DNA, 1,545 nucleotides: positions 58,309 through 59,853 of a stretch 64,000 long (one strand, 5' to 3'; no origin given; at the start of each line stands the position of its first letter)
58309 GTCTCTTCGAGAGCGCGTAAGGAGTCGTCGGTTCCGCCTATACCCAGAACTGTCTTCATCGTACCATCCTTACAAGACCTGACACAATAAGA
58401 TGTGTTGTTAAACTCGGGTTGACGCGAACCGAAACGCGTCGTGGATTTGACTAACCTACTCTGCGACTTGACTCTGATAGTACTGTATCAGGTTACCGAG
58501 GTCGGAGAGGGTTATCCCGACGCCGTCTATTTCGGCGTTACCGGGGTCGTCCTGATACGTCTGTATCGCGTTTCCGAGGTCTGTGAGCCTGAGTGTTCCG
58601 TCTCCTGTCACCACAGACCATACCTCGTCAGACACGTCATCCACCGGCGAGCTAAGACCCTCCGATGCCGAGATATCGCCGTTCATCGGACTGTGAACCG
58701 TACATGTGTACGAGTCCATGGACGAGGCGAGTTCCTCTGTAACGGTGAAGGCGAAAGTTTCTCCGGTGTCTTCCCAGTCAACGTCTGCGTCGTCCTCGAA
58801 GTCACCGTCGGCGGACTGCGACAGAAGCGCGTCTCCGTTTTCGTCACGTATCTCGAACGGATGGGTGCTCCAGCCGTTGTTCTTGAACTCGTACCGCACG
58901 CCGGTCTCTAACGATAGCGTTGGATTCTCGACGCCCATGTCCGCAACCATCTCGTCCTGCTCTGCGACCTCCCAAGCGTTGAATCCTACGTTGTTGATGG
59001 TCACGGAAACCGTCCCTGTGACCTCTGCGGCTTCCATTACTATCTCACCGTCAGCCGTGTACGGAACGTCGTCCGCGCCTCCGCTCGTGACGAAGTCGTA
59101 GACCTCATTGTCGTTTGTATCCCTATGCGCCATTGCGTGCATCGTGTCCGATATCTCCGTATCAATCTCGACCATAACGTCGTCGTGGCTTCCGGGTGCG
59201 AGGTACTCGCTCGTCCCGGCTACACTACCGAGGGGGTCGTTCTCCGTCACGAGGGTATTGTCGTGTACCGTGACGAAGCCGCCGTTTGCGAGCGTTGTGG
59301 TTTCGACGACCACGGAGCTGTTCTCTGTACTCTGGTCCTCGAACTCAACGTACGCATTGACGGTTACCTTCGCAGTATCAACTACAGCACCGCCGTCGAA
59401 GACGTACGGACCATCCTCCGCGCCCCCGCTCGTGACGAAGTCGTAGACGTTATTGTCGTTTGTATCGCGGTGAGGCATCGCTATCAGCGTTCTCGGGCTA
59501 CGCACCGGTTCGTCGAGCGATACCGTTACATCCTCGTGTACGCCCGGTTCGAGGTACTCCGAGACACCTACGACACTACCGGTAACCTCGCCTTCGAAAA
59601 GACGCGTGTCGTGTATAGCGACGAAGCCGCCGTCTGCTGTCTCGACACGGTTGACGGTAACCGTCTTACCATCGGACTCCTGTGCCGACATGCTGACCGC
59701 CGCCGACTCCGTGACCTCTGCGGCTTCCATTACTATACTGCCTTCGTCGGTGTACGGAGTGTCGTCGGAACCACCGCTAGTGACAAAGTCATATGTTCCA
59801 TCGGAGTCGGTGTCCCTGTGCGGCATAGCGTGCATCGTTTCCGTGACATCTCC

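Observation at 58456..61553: Co-directional unit: wHTH regulator, 3-TM protein, and an 804-aa secreted repeat / blue-copper / dockerin-like protein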

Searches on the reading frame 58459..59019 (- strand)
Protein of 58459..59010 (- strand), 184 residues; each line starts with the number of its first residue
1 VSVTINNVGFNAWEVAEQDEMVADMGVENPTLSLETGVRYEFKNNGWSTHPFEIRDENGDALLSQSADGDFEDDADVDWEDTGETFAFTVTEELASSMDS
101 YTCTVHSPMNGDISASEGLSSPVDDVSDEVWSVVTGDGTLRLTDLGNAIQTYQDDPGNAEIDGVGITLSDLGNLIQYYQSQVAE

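Call 6: search_protein_families(library=pfam, proteins=[window:58459-59010:-], max_evalue=10)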
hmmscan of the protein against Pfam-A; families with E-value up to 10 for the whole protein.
seq(184 aa): 1 family
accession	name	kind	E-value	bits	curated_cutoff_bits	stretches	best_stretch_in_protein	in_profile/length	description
PF00127.26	Copper-bind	-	0.08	13.8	21.2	1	23-113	10-96/99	Copper binding proteins, plastocyanin/azurin family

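Call 11: find_homologous_proteins(query=window:58459-59010:-, max_evalue=0.001)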
Query seq(184 aa) (184 aa): 5 proteins with E <= 0.001 among 95 candidates.
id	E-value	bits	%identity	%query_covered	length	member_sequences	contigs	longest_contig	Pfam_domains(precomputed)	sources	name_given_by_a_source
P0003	5.6e-54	201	93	54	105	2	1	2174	-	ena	-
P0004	1.7e-36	144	56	67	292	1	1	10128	PF23951.2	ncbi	ncbi:MAG: hypothetical protein ABEH88_05150, partial [Halobacteriales archaeon]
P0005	6.9e-35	138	57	63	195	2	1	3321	-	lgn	-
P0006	1.1e-33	134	55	63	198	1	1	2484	-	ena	-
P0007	1.2e-25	108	50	62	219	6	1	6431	-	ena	-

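Call 16: search_solved_structures(query=A1, max_evalue=10, show_alignments=2)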
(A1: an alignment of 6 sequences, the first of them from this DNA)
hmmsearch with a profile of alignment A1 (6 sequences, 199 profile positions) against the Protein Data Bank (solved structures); distinct sequences matched with E-value up to 10: 21.
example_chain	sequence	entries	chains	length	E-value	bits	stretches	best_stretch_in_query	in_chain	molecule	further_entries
1sf3_A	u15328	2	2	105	0.065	16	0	124-152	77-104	Amicyanin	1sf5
1sfd_A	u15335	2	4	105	0.066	16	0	124-152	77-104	Amicyanin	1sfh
3ply_A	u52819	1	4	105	0.12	15.2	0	124-152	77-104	Amicyanin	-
2qdv_A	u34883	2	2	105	0.12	15.2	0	124-152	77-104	Amicyanin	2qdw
4p5r_A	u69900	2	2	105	0.12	15.1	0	124-152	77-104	Amicyanin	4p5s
2gb2_A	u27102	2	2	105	0.13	15.1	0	124-152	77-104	Amicyanin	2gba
1aac_A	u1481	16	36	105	0.17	14.7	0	124-152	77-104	AMICYANIN | PROTEIN (AMICYANIN)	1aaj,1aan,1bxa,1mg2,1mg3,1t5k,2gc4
1mda_A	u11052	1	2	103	0.17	14.6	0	124-152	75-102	AMICYANIN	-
5o3z_A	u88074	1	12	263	0.2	14.4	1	126-153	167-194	Sorbitol-6-phosphate dehydrogenase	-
7d10_A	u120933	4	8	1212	1.1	12.1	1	12-76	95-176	Solute carrier family 12 member 2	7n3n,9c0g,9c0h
9c0e_A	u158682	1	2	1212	1.1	12.1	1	12-76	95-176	Solute carrier family 12 member 2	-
7s1y_A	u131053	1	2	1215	1.1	12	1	12-76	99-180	Solute carrier family 12 member 2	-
7zgo_A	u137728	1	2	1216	1.1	12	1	12-76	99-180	Solute carrier family 12 member 2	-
7s1x_B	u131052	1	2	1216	1.1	12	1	12-76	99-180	Solute carrier family 12 member 2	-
7s1z_A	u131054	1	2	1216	1.1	12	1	12-76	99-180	Solute carrier family 12 member 2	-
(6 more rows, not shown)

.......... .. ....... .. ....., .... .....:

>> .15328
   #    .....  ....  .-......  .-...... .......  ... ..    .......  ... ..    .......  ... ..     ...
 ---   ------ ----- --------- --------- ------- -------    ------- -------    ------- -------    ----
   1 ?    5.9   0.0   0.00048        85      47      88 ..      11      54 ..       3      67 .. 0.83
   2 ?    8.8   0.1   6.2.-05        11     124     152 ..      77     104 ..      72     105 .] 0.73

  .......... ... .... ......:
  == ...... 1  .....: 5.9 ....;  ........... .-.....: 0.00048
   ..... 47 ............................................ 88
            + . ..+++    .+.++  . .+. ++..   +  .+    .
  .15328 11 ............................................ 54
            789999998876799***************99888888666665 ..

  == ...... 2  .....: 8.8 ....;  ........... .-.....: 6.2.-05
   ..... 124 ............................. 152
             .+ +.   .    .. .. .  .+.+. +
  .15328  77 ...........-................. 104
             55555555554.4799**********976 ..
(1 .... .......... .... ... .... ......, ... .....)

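Call 25: predict_structure(alignment_id=A1)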
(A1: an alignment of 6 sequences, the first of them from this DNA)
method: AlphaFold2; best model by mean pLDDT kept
length: 187 residues; sequences in the alignment: 6
mean_pLDDT: 50.2   pTM: 0.41
mean pLDDT of the five models: 50.2, 48.2, 47.2, 47.2, 46.7
residues with pLDDT >= 90: 0; 70-90: 2; 50-70: 88; < 50: 97
segments of 3 or more residues with pLDDT < 50: 10-25, 102-106, 108-151, 153-156, 162-172, 178-187
pLDDT, mean of each block of 10 residues (from residue 1): 57 41 47 64 59 57 61 53 62 66 48 39 31 41 45 50 45 48 34
secondary structure, 60 per line:
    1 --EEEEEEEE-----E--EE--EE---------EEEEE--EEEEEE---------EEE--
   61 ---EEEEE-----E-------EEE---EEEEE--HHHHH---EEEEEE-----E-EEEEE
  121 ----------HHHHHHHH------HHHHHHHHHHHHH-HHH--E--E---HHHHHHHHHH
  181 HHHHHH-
elements in order: E3-10 E34-38 E41-46 E56-58 E64-68 E82-84 E88-92 H95-99 E103-108 E116-120 H131-138 H145-157 H171-186

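Call 63: predict_structure(alignment_id=A6)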
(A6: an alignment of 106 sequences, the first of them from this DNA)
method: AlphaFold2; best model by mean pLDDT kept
length: 187 residues; sequences in the alignment: 106
mean_pLDDT: 86.5   pTM: 0.70
mean pLDDT of the five models: 86.5, 85.9, 85.9, 85.4, 80.9
residues with pLDDT >= 90: 117; 70-90: 37; 50-70: 25; < 50: 8
segments of 3 or more residues with pLDDT < 50: 123-127
pLDDT, mean of each block of 10 residues (from residue 1): 92 96 94 97 96 97 97 98 97 97 97 95 53 63 69 82 81 74 60
secondary structure, 60 per line:
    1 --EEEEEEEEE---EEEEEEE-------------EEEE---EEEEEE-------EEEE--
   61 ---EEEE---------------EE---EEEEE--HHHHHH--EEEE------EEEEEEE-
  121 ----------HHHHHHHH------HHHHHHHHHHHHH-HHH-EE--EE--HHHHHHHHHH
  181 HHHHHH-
elements in order: E3-11 E15-21 E35-38 E42-47 E55-58 E64-67 E88-92 H95-100 E103-106 E113-119 H131-138 H145-157 H171-186

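Call 65: fold_search(model_id=the predicted structure, library=pdb)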
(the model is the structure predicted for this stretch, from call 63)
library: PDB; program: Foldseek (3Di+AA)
matches with E <= 10: 1803; with E <= 0.001: 8
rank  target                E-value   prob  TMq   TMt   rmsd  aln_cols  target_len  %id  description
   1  1a3z                  2.0e-04  1.00  0.36  0.43   6.2       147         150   19  REDUCED RUSTICYANIN AT 1.9 ANGSTROMS (released 1998-07-29)
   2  6tfd_A                4.5e-04  1.00  0.34  0.17   5.7       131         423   12  Crystal structure of nitrite and NO bound three-domain copper-containing nitrite reductase from Hyphomicrobium denitri (released 2020-06-10)
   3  1rcy                  4.8e-04  1.00  0.35  0.42   6.2       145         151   19  RUSTICYANIN (RC) FROM THIOBACILLUS FERROOXIDANS (released 1997-05-15)
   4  1a8z                  5.1e-04  1.00  0.36  0.43   6.2       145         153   19  STRUCTURE DETERMINATION OF A 16.8KDA COPPER PROTEIN RUSTICYANIN AT 2.1A RESOLUTION USING ANOMALOUS SCATTERING DATA WITH  (released 1998-06-17)
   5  1gy2_A                5.8e-04  1.00  0.37  0.43   6.1       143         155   19  Crystal structure of Met148Leu rusticyanin (released 2002-05-23)
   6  2cak                  6.1e-04  1.00  0.35  0.42   6.4       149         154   19  1.27Angstrom Structure of Rusticyanin from Thiobacillus ferrooxidans (released 2006-03-08)
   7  1aaj                  8.4e-04  1.00  0.32  0.52   5.2       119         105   17  CRYSTAL STRUCTURE ANALYSIS OF AMICYANIN AND APOAMICYANIN FROM PARACOCCUS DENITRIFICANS AT 2.0 ANGSTROMS AND 1.8 ANGSTROM (released 1993-10-31)
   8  6tfo_B                8.4e-04  1.00  0.33  0.17   6.1       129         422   15  Crystal structure of as isolated three-domain copper-containing nitrite reductase from Hyphomicrobium denitrificans st (released 2020-06-10)
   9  2pcf_MODEL_1_A        1.0e-03  0.99  0.30  0.51   7.9       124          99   17  THE COMPLEX OF CYTOCHROME F AND PLASTOCYANIN DETERMINED WITH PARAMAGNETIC NMR. BASED ON THE STRUCTURES OF CYTO (released 1998-04-08)
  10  1e30_A                1.4e-03  1.00  0.35  0.42   6.1       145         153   18  Crystal structure of the Met148Gln mutant of rusticyanin at 1.5 Angstrom resolution (released 2000-07-28)
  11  4p5r                  1.5e-03  1.00  0.32  0.51   4.6       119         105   15  Structure of oxidized W45Y mutant of amicyanin (released 2014-04-23)
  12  2cal                  1.8e-03  1.00  0.36  0.42   6.2       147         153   18  Crystal structure of His143Met rusticyanin (released 2006-01-05)
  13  1sfd_A                1.8e-03  1.00  0.32  0.51   4.7       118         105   16  oxidized form of amicyanin mutant P94F (released 2004-07-27)
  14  1gy1_A                1.8e-03  1.00  0.35  0.42   6.2       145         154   19  Crystal structures of Ser86Asp and Met148Leu Rusticyanin (released 2002-05-23)
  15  8ovc_Q                1.8e-03  0.93  0.33  0.23  14.9       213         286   14  Respiratory supercomplex (III2-IV2) from Mycobacterium smegmatis (released 2024-07-17)
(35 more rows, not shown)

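Call 85: find_encoding_contigs(protein=P0004, flank=5000, max_places=2)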
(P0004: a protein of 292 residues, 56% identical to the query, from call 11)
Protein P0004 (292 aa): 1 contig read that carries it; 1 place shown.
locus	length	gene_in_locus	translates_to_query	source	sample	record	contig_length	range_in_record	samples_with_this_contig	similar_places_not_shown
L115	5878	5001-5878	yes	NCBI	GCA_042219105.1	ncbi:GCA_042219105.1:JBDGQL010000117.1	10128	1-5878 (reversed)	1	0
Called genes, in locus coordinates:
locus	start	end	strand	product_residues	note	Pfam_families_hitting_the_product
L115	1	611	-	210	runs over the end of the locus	PF24336:DUF7504, PF23365:DUF7090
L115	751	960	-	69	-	-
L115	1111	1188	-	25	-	-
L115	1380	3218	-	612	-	PF01694:Rhomboid (weak)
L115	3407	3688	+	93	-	PF13656:RNA_pol_L_2, PF01193:RNA_pol_L (faint)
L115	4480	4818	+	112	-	PF12802:MarR_2 (faint), PF12840:HTH_20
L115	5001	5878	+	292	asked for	PF23951:DUF7282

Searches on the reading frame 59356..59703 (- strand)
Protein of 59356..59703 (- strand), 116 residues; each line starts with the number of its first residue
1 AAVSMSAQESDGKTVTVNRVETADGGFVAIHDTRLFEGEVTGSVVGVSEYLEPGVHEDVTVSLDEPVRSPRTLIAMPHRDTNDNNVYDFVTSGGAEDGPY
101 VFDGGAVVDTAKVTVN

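Call 62: search_solved_structures(query=A7, max_evalue=10, show_alignments=1)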
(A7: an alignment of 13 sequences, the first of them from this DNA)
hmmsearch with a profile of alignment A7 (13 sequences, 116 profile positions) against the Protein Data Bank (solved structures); distinct sequences matched with E-value up to 10: 3.
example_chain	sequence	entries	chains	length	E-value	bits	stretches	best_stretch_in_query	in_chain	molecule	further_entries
2i9z_A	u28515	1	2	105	0.081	15.9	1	3-84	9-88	Putative septation protein spoVG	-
2i9x_A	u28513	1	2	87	0.17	14.9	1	3-81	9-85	Putative septation protein spoVG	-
4qlo_A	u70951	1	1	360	1.2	12.2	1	22-54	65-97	homoserine O-acetyltransferase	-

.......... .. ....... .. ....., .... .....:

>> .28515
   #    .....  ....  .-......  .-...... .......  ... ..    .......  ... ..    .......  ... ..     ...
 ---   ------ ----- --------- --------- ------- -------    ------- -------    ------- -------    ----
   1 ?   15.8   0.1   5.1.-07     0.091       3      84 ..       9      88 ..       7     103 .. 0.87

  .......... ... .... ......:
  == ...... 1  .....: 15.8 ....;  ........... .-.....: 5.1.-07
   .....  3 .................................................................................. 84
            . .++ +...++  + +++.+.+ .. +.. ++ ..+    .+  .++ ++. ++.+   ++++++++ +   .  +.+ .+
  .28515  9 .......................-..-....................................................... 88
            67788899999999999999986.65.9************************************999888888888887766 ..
